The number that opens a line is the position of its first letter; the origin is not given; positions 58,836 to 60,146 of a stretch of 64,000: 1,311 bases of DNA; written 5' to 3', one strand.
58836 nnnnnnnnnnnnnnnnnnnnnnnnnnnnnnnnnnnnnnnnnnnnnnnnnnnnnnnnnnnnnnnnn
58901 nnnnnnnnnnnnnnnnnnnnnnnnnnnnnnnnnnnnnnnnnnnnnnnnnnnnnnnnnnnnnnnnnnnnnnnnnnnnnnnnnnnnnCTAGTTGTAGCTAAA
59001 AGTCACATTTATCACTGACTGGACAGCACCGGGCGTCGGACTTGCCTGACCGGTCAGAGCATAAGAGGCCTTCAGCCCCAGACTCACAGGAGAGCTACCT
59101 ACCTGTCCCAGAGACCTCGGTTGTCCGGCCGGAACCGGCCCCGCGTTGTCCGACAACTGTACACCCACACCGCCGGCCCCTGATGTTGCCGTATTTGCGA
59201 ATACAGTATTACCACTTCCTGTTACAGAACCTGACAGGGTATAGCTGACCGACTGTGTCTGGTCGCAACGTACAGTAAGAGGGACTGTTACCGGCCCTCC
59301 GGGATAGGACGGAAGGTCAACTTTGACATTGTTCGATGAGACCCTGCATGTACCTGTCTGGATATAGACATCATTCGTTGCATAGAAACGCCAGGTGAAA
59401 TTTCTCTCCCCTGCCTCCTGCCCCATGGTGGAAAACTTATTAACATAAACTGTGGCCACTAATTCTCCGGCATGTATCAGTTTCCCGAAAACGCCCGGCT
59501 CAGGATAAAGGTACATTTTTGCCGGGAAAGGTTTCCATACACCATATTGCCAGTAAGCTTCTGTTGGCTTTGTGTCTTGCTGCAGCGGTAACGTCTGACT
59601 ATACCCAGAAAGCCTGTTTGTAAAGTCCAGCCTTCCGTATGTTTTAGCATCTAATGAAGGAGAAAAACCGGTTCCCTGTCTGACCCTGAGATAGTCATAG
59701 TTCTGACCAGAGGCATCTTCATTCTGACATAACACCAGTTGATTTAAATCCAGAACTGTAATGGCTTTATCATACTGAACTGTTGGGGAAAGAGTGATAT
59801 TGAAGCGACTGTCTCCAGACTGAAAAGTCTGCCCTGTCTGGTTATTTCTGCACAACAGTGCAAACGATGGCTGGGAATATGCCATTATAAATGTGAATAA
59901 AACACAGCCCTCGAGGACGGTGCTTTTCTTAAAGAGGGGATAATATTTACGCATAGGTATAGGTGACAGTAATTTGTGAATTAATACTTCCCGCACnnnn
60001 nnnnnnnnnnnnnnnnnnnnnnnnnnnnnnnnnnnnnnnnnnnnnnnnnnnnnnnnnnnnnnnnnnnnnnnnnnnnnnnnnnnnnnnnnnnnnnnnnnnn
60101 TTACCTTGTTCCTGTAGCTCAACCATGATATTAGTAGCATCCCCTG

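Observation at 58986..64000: S/F1C-type chaperone-usher fimbrial operon with a divergent FimH-like tip adhesin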

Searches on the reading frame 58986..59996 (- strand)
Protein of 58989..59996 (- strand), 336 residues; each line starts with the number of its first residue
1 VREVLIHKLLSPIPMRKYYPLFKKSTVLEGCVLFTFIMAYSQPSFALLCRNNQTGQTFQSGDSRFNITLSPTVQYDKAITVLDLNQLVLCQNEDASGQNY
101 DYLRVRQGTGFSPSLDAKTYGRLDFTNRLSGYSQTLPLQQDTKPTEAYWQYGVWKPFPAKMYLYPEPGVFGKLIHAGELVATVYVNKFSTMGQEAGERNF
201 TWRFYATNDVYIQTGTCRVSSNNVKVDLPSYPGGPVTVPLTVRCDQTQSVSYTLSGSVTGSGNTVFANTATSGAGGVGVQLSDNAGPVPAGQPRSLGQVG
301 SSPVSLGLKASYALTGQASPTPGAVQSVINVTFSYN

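Call 6: search_protein_families(proteins=[window:58986-59954:-], library=ncbifam)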
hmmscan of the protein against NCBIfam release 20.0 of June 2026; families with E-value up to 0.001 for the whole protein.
window:58986-59954:- (322 aa): 3 families
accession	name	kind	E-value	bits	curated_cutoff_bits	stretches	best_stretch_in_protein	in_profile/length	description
NF011833.0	PRK15305.1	equivalog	3.1e-05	23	329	1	225-321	244-352/353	fimbrial protein StkG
NF011766.0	PRK15220.1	equivalog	0.00012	21.9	136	1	222-318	77-174/178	fimbrial protein YehD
NF052363.1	FimG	equivalog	0.00068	19.3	220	0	224-321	72-166/166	type 1 fimbrial minor subunit FimG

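Call 7: search_solved_structures(query=window:58986-59954:-, max_evalue=0.01, show_alignments=3)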
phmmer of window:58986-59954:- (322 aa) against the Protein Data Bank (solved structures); distinct sequences matched with E-value up to 0.01: 26.
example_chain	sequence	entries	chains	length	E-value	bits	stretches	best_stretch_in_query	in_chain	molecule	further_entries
7szo_H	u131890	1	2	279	8.1e-51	176.1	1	38-321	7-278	FimH,F1C putative fimbrial adhesin fusion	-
5mts_A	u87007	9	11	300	4.7e-46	160.4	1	21-321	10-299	Protein FimH | Type 1 fimbrin D-mannose specific adhesin | FimH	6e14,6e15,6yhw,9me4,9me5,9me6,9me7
1klf_B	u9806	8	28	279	2.3e-44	154.9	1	38-321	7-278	FIMH PROTEIN | MANNOSE-SPECIFIC ADHESIN FIMH | Protein FimH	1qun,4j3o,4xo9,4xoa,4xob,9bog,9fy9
1kiu_B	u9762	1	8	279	2.5e-44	154.8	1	38-321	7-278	FimH PROTEIN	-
3jwn_H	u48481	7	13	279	4.1e-44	154.1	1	38-321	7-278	FimH protein | Type 1 fimbiral adhesin FimH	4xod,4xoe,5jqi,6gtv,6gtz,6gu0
9ccs_A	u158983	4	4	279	5e-44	153.8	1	38-321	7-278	Type 1 fimbiral adhesin FimH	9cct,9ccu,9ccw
5jr4_A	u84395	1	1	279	1.8e-43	152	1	38-321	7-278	Type 1 fimbiral adhesin FimH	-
3rfz_A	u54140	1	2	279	4.3e-43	150.7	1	38-321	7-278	Type 1 fimbrial adhesin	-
8v3j_A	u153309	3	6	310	4.5e-43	150.7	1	48-321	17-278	Type 1 fimbrin D-mannose specific adhesin,Protein FimG | Type 1 fimbrin D-mannose specific adhesin FimH, Donor strand complemented with FimG peptid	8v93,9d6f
1ze3_H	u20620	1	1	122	1.9e-27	99.3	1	200-321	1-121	FimH protein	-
3mcy_A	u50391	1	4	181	2e-16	63.1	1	38-217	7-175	FimH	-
6aow_A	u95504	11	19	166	6.6e-15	58.1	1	39-201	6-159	F9 pilus adhesin FmlH | Fml fimbrial adhesin FmlD | Putative Fml fimbrial adhesin FmlD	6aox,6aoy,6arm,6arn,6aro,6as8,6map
5lne_A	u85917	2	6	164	3.2e-14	55.9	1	39-200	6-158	Putative Fml fimbrial adhesin FmlD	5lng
4css_A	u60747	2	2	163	1.7e-11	46.9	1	38-202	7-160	PROTEIN FIMH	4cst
4x50_A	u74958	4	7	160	2.7e-11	46.3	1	38-201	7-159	Protein FimH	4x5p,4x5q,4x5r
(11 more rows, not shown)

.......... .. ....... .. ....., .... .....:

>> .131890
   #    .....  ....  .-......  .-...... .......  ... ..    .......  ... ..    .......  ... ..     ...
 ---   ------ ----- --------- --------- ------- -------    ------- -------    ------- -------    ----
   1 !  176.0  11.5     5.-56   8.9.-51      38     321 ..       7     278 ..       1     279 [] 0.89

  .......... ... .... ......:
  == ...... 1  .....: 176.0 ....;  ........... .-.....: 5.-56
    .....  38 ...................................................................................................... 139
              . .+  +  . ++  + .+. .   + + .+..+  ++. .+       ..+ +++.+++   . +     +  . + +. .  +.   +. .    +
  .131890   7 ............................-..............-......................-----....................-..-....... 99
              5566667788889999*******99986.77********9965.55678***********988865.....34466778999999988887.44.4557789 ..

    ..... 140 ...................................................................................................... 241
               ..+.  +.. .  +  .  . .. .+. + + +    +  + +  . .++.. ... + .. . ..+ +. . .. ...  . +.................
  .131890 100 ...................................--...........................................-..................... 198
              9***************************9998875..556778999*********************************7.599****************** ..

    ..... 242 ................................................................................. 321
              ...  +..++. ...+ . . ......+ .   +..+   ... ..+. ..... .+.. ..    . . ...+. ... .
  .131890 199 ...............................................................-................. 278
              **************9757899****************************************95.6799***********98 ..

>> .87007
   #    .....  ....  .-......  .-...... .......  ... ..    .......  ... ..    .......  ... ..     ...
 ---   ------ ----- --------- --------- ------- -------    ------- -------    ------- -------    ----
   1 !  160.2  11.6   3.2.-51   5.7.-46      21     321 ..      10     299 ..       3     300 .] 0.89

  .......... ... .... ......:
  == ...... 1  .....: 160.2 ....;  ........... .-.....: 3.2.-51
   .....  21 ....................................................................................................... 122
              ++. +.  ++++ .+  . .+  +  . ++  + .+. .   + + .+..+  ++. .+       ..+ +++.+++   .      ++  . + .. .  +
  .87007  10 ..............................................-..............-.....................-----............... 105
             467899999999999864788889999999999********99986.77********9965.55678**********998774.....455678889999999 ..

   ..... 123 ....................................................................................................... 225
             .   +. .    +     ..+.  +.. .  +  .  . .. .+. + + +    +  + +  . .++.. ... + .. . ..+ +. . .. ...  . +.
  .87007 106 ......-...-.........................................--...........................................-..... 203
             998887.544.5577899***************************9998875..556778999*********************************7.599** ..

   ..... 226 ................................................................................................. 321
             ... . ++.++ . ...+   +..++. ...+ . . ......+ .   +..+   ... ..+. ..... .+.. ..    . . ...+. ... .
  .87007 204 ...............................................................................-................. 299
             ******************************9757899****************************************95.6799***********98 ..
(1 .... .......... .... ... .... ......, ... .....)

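Call 22: profile_search(protein=window:58986-59954:-)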
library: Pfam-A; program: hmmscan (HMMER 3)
A. the first sequence (322 residues): domains with independent E <= 10: 3; with E <= 0.001: 2
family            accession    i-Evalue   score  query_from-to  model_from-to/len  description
FimH_man-bind     PF09160.16    2.5e-17    63.5      35-188         1-144/145  FimH, mannose binding
Fimbrial          PF00419.26      1e-07    32.8     200-322        10-151/151  Fimbrial protein
DUF3138           PF11336.14     0.0081    15.3     177-266       259-349/525  Protein of unknown function (DUF3138)

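Call 24: list_cluster_members(proteins=[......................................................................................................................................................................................, window:58989-59996:-])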
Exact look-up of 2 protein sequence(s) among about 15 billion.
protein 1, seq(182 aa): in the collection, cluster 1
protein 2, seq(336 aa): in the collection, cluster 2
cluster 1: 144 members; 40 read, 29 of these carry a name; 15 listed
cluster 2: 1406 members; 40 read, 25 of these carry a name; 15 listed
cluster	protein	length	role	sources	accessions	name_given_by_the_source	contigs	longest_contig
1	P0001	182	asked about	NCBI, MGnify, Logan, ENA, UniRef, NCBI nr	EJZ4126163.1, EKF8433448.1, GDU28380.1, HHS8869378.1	TPA: fimbrial protein [Escherichia coli] | FL=1 | fimbrial protein n=1 Tax=Escherichia coli TaxID=562 RepID=UPI0005309CAD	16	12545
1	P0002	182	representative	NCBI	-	-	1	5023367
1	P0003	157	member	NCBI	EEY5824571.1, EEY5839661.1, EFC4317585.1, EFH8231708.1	TPA: fimbrial protein, partial [Escherichia coli]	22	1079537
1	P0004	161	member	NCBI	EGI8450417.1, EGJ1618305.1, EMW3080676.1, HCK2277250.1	fimbrial protein, partial [Escherichia coli]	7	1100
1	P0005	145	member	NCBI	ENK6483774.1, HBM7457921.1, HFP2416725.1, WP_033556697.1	TPA: fimbrial protein, partial [Escherichia coli]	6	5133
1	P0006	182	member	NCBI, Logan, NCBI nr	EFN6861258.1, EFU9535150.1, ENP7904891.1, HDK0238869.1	TPA: fimbrial protein [Escherichia coli] | type-1 fimbrial protein subunit A [Escherichia coli]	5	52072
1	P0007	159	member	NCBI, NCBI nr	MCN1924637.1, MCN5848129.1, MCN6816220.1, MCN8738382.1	fimbrial protein, partial [Escherichia coli] | fimbrial protein [Escherichia coli]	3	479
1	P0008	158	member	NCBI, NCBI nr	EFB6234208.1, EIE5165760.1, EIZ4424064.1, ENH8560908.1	fimbrial protein, partial [Escherichia coli] | fimbrial protein [Escherichia coli]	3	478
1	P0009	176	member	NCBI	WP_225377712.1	fimbrial protein, partial [Escherichia coli]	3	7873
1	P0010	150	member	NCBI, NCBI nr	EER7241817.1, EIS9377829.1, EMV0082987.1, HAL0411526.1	TPA: fimbrial protein, partial [Escherichia coli] | fimbrial protein [Escherichia coli]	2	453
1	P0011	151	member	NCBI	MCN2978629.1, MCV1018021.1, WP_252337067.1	fimbrial protein, partial [Escherichia coli]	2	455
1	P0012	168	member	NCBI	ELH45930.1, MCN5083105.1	fimbrial protein, partial [Escherichia coli]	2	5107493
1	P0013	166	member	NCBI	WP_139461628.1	fimbrial protein, partial [Escherichia coli]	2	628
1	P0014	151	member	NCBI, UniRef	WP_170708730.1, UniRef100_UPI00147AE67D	fimbrial protein, partial [Escherichia coli] | fimbrial protein n=1 Tax=Escherichia coli TaxID=562 RepID=UPI00147AE67D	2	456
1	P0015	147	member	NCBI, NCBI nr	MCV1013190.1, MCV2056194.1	fimbrial protein, partial [Escherichia coli] | fimbrial protein [Escherichia coli]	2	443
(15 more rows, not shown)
